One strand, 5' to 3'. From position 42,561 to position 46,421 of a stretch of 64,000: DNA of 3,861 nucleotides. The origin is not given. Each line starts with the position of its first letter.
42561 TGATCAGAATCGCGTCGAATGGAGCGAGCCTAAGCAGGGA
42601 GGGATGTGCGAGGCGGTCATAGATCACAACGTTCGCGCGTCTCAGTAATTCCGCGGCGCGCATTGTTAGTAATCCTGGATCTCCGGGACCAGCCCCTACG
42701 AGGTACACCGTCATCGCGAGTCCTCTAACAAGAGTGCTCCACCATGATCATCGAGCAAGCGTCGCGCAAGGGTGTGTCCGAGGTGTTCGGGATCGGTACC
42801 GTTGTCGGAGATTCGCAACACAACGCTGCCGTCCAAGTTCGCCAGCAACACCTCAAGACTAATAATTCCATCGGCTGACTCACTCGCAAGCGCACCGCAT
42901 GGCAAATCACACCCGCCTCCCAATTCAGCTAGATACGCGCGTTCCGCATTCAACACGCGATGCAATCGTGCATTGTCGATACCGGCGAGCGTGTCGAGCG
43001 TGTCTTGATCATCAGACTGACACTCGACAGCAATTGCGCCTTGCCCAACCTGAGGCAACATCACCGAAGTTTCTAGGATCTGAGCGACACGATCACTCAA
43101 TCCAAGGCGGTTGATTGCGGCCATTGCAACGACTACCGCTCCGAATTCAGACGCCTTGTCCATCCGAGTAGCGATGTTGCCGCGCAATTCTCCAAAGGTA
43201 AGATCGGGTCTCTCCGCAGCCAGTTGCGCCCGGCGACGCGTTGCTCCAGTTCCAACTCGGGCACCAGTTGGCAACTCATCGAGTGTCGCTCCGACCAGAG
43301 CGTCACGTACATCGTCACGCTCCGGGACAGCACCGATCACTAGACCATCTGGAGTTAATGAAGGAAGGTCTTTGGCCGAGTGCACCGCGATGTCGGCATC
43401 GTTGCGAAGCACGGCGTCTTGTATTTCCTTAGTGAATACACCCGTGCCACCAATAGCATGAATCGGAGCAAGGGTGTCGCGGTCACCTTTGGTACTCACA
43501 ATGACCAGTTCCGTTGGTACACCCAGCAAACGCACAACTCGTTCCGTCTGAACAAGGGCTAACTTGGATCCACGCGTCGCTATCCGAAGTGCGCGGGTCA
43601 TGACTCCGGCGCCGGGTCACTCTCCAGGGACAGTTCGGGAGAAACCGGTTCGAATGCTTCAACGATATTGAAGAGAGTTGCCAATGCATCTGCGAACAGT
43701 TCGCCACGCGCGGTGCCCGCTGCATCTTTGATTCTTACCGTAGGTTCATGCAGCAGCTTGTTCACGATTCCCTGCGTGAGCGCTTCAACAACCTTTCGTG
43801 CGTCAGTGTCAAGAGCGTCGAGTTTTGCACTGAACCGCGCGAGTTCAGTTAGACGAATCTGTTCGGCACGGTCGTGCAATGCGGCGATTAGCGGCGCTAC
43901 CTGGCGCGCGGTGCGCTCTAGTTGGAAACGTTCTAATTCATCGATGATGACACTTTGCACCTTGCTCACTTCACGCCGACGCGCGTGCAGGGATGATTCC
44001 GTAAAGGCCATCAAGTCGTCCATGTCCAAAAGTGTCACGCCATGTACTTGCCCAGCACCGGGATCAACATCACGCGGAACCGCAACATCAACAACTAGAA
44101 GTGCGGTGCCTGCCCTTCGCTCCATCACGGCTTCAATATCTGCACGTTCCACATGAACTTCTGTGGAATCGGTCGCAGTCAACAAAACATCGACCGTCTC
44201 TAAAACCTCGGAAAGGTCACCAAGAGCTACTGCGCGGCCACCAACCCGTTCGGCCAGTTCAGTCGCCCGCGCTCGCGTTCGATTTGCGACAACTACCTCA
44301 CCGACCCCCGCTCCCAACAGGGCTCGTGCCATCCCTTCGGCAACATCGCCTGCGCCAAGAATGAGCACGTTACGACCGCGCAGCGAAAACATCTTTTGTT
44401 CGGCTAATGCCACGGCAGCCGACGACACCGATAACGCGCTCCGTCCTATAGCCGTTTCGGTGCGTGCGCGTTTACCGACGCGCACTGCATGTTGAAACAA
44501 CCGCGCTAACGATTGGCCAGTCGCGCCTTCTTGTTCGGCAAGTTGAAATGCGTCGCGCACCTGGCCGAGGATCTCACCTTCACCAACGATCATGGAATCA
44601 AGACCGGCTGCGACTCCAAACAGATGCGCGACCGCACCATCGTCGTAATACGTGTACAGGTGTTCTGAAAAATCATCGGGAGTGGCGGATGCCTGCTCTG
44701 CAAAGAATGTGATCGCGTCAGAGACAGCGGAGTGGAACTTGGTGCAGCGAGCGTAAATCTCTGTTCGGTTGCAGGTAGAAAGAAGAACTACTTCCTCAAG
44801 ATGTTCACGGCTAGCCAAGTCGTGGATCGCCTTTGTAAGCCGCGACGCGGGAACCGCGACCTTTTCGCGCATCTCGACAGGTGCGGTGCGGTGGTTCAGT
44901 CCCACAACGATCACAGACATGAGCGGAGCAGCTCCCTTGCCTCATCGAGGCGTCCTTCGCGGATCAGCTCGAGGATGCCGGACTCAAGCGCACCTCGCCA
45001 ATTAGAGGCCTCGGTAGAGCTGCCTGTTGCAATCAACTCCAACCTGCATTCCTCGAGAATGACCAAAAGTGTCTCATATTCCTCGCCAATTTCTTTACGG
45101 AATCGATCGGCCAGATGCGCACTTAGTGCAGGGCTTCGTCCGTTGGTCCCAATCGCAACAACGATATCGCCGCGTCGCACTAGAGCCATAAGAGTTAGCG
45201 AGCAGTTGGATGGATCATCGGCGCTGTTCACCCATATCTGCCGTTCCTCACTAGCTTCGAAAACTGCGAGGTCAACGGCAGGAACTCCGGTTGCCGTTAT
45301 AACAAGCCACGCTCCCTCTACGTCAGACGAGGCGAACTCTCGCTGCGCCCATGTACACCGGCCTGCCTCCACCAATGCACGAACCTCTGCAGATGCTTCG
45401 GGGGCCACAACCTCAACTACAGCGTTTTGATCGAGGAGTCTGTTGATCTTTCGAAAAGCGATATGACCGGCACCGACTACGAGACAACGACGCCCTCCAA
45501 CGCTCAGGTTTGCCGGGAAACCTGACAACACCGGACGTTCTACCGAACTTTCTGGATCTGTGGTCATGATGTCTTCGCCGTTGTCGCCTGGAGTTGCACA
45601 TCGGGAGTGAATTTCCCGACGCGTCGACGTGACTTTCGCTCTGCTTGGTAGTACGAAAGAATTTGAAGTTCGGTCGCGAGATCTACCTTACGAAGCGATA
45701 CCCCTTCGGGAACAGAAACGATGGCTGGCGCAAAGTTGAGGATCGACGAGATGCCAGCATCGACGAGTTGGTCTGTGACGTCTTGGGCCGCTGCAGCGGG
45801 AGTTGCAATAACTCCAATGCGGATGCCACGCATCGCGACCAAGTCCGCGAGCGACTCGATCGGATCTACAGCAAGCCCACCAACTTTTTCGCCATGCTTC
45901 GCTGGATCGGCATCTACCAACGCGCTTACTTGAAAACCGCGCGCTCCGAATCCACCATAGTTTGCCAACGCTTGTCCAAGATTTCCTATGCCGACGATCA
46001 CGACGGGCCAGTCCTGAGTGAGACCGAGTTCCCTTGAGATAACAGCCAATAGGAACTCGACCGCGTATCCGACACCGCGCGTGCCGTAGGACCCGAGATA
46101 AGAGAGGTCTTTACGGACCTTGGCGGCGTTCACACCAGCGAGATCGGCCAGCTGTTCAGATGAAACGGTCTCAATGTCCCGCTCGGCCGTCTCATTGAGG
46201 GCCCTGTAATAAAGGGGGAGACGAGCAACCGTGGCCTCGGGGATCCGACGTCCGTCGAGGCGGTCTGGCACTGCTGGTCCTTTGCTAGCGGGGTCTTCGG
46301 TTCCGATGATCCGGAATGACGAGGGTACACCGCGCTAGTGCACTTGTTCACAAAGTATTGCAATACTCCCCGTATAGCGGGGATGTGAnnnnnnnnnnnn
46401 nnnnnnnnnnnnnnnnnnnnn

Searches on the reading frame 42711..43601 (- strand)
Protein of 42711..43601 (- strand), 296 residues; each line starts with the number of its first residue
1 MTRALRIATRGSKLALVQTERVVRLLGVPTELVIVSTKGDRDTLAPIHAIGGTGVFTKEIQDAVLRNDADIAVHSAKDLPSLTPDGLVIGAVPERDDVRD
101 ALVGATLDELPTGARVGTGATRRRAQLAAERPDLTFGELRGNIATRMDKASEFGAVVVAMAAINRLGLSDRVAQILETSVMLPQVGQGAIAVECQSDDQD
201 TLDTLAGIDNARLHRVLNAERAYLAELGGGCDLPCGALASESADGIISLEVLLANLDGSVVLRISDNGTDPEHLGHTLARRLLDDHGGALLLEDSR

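Call 70: search_protein_families(library=pfam, proteins=[window:42711-43601:-], max_evalue=0.00001)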
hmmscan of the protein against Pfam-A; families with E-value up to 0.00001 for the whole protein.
window:42711-43601:- (296 aa): 2 families
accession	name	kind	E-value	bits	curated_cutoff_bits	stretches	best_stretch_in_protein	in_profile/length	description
PF01379.25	Porphobil_deam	-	3.4e-71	239.5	22.1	1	5-202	1-206/207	Porphobilinogen deaminase, dipyromethane cofactor binding domain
PF03900.20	Porphobil_deamC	-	3.2e-12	47.1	26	1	218-283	5-73/74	Porphobilinogen deaminase, C-terminal domain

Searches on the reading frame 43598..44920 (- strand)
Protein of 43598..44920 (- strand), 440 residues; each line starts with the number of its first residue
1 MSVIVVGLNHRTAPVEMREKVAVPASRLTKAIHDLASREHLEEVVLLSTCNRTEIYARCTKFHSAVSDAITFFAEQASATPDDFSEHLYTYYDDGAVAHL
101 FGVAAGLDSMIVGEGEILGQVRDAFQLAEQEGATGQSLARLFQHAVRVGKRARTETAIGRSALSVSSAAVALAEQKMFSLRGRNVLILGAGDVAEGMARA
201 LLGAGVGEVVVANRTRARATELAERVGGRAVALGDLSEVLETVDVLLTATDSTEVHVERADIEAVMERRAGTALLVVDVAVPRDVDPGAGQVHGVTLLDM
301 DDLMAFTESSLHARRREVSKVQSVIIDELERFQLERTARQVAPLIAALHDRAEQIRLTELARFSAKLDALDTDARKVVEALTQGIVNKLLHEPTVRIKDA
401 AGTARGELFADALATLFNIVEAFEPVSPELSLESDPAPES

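Call 70: search_protein_families(library=pfam, proteins=[window:43598-44920:-], max_evalue=0.00001)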
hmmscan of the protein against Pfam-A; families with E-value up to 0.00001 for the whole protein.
window:43598-44920:- (440 aa): 5 families
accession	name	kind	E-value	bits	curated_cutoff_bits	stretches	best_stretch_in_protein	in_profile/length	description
PF05201.20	GlutR_N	-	4.3e-55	186.1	27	1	6-156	1-151/151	Glutamyl-tRNAGlu reductase, N-terminal domain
PF01488.26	Shikimate_DH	-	1e-34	120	24.3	1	172-304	2-136/138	Shikimate / quinate 5-dehydrogenase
PF00745.25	GlutR_dimer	-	5.3e-25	88.1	22.9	1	320-419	1-99/99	Glutamyl-tRNAGlu reductase, dimerisation domain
PF03807.23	F420_oxidored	-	8.2e-08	33.2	21.6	1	185-254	2-71/94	NADP oxidoreductase coenzyme F420-dependent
PF13241.12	NAD_binding_7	-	6.4e-07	30.3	22.1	1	177-261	2-80/104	Putative NAD(P)-binding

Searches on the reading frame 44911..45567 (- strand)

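Call 70: search_protein_families(library=pfam, proteins=[window:44911-45567:-], max_evalue=0.00001)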
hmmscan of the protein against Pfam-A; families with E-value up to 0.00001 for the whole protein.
window:44911-45567:- (218 aa): 1 family
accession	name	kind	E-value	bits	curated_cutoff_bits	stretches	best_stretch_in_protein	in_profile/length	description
PF13241.12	NAD_binding_7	-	3.6e-27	95.4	22.1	1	21-126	3-102/104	Putative NAD(P)-binding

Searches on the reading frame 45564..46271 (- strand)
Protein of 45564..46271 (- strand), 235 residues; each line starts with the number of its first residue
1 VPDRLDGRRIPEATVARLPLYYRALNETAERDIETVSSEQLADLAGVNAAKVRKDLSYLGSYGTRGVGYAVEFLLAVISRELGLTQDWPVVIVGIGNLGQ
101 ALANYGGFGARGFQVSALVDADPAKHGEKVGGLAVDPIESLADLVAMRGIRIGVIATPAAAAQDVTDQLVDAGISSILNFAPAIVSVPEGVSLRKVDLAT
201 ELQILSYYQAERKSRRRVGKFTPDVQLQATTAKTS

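Call 70: search_protein_families(library=pfam, proteins=[window:45564-46271:-], max_evalue=0.00001)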
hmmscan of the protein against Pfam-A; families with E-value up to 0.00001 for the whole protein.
window:45564-46271:- (235 aa): 3 families
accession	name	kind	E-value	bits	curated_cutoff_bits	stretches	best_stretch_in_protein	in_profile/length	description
PF06971.19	Put_DNA-bind_N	-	1.4e-20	73.6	27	1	10-57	2-49/49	Putative DNA-binding protein N-terminus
PF02629.25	CoA_binding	-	2e-20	73.8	22.3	1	86-182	2-96/97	CoA binding domain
PF01408.29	GFO_IDH_MocA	-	4.3e-06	27.8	24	1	90-176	3-89/120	Oxidoreductase family, NAD-binding Rossmann fold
